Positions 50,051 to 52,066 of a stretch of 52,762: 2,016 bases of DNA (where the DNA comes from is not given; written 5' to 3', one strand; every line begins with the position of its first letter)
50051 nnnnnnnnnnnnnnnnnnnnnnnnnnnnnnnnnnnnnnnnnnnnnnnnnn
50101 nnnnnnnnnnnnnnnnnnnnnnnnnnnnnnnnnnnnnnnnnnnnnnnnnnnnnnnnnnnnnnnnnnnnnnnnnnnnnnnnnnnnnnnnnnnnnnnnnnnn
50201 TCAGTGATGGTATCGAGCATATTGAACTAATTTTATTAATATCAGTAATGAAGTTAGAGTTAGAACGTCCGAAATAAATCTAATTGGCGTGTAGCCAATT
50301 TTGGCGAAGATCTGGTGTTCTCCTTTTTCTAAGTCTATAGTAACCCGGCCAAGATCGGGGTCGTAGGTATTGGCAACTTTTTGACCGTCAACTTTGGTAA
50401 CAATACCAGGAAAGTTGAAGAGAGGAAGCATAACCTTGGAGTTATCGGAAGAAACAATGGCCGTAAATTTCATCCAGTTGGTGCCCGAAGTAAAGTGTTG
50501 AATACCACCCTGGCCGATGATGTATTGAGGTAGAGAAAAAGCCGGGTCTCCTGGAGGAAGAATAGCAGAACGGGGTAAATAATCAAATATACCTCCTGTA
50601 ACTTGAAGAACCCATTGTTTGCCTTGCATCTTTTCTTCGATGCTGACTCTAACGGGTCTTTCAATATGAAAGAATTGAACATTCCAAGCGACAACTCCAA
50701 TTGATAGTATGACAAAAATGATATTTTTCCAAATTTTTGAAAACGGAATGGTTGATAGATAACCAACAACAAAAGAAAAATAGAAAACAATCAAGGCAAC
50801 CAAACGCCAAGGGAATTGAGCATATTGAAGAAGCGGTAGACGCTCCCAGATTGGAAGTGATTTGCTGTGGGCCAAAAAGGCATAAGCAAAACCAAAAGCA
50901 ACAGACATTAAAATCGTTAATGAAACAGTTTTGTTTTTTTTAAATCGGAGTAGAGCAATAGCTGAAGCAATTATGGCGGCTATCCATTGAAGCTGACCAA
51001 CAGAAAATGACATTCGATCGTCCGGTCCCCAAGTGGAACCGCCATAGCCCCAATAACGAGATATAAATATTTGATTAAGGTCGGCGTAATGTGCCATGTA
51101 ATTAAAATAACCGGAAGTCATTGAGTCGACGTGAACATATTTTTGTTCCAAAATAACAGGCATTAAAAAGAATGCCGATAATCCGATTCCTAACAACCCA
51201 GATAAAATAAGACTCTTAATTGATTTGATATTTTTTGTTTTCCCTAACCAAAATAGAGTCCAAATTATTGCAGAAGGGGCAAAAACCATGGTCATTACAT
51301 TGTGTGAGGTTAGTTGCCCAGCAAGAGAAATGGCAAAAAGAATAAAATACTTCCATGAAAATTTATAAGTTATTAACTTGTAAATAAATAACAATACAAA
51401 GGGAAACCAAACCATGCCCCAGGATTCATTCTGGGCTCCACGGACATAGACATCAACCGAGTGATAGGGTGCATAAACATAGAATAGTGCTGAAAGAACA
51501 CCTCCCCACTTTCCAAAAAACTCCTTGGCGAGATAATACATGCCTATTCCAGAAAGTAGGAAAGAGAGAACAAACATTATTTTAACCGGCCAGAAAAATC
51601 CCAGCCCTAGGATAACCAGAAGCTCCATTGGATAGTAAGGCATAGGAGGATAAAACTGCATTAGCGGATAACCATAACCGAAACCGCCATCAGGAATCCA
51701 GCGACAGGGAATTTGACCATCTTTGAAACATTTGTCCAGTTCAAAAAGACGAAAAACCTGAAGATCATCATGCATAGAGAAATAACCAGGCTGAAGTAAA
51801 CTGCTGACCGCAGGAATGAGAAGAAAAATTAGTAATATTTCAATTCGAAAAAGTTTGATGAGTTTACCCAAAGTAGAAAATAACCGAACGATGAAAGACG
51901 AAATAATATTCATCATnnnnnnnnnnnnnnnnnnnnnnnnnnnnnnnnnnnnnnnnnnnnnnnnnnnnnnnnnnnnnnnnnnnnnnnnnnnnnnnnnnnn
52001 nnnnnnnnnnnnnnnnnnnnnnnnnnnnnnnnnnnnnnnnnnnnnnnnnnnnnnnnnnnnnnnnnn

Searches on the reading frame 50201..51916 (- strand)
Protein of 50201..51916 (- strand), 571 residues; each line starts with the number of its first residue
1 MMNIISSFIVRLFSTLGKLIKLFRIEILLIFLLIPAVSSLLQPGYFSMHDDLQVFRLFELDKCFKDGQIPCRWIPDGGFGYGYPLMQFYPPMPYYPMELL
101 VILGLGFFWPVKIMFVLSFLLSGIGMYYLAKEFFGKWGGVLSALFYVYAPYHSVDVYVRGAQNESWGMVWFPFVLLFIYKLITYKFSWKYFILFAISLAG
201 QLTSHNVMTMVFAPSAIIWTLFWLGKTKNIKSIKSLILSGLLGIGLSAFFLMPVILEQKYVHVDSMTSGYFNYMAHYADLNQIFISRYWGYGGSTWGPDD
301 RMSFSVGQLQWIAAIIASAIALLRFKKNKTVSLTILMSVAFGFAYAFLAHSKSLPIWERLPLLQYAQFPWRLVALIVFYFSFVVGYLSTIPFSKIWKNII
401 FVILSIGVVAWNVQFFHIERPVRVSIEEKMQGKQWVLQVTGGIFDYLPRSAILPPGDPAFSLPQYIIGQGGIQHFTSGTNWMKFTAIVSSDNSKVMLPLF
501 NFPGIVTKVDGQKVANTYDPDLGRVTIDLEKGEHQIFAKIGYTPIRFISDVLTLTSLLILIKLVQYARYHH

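Call 5: search_protein_families(library=pfam, proteins=[window:50201-51916:-], max_evalue=0.01)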
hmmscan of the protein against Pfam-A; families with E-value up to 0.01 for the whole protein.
window:50201-51916:- (571 aa): 2 families
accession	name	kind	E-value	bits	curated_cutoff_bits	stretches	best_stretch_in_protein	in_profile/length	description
PF13231.12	PMT_2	-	9e-07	29.7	26.1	1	90-239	3-147/160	Dolichyl-phosphate-mannose-protein mannosyltransferase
PF10131.15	PTPS_related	-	0.0011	18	26.4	1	87-416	2-308/621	6-pyruvoyl-tetrahydropterin synthase related domain; membrane protein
